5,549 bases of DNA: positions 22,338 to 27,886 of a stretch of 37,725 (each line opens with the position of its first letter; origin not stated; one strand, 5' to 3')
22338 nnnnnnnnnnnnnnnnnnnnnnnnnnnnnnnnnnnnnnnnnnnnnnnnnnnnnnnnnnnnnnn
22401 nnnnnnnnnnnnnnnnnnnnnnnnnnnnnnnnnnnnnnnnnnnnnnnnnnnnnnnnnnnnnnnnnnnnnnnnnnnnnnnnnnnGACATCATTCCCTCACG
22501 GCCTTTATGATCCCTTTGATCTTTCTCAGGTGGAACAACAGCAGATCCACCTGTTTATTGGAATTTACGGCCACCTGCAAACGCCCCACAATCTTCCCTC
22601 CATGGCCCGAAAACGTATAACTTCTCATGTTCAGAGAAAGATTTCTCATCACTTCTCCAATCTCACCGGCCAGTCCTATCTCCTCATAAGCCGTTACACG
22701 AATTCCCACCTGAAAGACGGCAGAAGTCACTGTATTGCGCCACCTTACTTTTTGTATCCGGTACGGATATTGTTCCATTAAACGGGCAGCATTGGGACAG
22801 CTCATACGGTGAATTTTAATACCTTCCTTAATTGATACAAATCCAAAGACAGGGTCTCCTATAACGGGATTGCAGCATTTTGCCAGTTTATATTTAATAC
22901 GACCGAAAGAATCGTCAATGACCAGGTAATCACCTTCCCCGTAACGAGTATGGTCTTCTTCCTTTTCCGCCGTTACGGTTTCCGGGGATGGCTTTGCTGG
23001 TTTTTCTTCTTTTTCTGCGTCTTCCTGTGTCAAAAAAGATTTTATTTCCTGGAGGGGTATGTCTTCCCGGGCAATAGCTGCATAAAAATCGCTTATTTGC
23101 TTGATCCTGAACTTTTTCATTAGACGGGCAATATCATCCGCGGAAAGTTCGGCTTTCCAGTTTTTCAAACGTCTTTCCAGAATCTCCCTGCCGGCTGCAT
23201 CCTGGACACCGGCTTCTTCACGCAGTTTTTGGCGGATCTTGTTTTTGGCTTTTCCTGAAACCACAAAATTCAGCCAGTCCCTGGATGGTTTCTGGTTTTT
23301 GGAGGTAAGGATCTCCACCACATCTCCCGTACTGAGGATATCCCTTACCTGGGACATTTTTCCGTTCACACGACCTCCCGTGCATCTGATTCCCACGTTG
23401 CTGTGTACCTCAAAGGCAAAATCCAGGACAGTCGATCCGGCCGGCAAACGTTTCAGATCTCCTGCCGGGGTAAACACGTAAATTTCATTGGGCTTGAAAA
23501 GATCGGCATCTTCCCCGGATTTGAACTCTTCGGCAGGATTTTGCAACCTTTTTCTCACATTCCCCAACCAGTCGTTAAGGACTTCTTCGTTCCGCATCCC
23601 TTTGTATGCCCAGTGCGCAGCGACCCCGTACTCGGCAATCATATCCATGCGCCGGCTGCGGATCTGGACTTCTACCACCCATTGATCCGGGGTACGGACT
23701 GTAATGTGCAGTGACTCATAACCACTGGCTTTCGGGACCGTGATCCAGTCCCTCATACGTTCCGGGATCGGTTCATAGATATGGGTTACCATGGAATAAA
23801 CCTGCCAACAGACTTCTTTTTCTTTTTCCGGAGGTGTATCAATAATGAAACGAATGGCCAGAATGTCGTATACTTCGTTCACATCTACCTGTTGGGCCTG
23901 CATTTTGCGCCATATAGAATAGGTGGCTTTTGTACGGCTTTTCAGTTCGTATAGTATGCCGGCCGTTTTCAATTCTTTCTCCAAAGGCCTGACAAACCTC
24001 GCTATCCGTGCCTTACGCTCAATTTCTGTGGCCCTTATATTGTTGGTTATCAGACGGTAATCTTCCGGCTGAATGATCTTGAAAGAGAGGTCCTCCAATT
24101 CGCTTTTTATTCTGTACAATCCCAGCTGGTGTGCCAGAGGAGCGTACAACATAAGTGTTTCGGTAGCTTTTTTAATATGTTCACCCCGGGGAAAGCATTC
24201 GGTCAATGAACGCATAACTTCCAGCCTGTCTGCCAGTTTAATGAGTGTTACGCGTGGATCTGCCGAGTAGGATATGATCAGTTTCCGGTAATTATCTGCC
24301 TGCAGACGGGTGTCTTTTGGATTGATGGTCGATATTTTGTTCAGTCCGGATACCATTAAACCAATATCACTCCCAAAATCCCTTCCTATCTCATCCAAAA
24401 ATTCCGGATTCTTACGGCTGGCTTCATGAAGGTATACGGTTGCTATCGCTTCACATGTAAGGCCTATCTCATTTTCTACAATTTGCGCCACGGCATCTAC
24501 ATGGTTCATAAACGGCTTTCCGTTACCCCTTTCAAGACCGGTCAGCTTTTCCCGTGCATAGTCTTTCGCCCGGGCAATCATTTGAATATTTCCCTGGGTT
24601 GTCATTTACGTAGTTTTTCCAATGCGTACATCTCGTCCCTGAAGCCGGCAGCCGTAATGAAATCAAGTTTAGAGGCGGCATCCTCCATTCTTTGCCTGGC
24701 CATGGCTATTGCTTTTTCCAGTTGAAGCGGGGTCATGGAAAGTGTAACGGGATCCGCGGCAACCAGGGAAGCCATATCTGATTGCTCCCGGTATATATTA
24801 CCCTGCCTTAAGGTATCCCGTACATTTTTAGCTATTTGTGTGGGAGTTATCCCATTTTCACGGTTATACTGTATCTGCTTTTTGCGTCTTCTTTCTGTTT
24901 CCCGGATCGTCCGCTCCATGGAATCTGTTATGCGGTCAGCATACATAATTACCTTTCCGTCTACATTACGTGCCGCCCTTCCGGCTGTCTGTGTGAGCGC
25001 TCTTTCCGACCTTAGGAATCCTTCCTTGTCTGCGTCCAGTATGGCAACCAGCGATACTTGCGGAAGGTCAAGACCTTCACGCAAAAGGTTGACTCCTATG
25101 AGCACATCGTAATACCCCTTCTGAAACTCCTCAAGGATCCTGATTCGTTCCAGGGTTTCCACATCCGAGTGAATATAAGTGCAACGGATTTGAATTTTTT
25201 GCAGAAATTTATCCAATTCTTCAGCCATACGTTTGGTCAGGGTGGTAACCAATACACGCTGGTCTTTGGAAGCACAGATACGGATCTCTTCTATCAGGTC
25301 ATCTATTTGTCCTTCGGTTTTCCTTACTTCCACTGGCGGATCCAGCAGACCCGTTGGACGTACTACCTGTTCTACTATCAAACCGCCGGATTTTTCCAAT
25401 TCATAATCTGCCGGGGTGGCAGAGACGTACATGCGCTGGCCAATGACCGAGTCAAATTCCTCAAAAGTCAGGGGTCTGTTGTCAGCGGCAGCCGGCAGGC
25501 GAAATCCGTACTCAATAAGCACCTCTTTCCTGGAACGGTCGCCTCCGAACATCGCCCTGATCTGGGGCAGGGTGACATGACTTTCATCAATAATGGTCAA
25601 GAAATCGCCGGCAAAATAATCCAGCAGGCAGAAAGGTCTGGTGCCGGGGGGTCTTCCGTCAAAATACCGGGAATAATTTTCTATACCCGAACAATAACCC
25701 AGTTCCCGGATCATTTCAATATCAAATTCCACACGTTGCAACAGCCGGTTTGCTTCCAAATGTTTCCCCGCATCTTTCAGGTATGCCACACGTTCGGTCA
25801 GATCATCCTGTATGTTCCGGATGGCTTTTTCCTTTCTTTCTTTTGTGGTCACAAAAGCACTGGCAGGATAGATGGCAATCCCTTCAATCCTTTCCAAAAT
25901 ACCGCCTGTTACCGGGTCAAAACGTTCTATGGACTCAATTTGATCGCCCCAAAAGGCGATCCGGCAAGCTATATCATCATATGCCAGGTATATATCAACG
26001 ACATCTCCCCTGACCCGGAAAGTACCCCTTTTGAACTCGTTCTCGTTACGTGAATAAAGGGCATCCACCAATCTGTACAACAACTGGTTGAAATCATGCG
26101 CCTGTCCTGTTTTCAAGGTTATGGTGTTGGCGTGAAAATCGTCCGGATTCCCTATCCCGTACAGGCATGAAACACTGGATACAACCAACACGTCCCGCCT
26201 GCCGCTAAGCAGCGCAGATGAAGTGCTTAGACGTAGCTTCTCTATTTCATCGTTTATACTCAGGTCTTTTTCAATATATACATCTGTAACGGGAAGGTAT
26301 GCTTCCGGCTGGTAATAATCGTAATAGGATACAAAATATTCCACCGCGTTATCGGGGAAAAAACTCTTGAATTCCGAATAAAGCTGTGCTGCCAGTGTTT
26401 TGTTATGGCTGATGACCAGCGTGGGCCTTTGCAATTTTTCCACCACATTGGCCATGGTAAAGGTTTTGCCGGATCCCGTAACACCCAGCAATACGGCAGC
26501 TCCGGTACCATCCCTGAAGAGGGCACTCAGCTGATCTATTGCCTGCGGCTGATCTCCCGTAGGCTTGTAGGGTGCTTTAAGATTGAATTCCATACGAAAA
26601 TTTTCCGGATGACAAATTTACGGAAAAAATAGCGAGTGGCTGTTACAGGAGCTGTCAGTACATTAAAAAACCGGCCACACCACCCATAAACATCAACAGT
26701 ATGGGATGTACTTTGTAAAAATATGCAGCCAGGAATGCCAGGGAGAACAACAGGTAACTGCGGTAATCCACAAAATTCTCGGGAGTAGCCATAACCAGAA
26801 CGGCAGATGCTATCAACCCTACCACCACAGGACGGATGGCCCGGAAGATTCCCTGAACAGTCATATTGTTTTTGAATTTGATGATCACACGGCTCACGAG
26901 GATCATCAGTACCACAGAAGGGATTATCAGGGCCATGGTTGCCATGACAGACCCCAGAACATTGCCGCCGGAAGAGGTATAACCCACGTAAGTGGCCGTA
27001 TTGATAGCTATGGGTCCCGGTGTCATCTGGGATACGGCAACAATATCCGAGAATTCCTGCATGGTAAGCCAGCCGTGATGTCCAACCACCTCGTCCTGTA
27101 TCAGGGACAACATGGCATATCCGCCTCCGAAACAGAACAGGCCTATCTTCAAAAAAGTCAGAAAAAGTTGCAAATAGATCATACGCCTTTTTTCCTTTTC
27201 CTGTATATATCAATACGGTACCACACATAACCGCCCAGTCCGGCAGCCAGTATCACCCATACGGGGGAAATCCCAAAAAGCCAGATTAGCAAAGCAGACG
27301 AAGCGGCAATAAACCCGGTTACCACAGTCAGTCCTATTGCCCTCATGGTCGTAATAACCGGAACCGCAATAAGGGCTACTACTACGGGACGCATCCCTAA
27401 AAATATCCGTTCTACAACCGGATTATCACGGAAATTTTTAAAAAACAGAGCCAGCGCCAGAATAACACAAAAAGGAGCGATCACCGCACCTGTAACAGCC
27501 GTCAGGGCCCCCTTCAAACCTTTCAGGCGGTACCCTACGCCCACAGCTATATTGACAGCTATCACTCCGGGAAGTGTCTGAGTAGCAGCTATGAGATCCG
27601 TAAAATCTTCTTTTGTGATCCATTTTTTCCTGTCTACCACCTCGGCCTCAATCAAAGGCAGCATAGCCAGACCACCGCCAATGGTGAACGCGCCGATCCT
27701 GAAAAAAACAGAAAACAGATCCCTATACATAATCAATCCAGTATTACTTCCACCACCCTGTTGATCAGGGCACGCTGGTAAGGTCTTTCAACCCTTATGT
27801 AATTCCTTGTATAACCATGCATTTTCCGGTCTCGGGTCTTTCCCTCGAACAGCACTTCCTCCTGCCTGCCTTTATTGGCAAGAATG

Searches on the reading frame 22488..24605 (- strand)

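Call 27: search_protein_families(library=pfam, proteins=[window:22488-24605:-], max_evalue=0.00001)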
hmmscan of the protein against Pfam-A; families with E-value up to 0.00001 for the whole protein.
window:22488-24605:- (705 aa): 5 families
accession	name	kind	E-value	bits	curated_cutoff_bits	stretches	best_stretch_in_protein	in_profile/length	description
PF04607.23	RelA_SpoT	-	1.8e-32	112.4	27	1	223-336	1-110/113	Region found in RelA / SpoT proteins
PF13328.12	HD_4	-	1.8e-28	99.7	27.2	1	13-163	1-155/156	HD domain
PF02824.27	TGS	-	3.5e-15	56.2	22.2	1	375-434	1-60/60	TGS domain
PF19296.4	RelA_AH_RIS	-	2.3e-11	44.6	23.8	1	446-605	2-174/185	RelA/SpoT, AH and RIS domains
PF13291.12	ACT_4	-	6.8e-08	33.5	27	1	629-704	3-80/80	ACT domain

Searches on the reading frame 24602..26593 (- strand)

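Call 28: search_protein_families(library=pfam, proteins=[window:24602-26593:-], max_evalue=0.00001)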
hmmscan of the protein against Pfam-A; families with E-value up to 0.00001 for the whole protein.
window:24602-26593:- (663 aa): 5 families
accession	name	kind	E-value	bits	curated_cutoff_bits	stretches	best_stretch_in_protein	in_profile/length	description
PF17757.6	UvrB_inter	-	1.9e-31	108.5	22.9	1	158-247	1-91/91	UvrB interaction domain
PF00271.37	Helicase_C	-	2.4e-21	76.5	23.5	1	430-543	3-109/110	Helicase conserved C-terminal domain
PF12344.14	UvrB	-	3.1e-20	72.2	27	1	550-592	1-43/43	Ultra-violet resistance protein B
PF04851.21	ResIII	-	1.4e-11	45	22.5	1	11-83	4-81/164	Type III restriction enzyme, res subunit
PF00270.35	DEAD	-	6.2e-06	26.5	26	0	14-81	3-71/167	DEAD/DEAH box helicase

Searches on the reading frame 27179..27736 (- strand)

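Call 28: search_protein_families(library=pfam, proteins=[window:27179-27736:-], max_evalue=0.00001)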
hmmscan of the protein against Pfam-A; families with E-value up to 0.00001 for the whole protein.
window:27179-27736:- (185 aa): 1 family
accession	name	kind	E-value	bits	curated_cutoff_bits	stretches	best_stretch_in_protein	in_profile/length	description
PF02417.20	Chromate_transp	-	1.1e-47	162.6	28.6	1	6-170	2-166/166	Chromate transporter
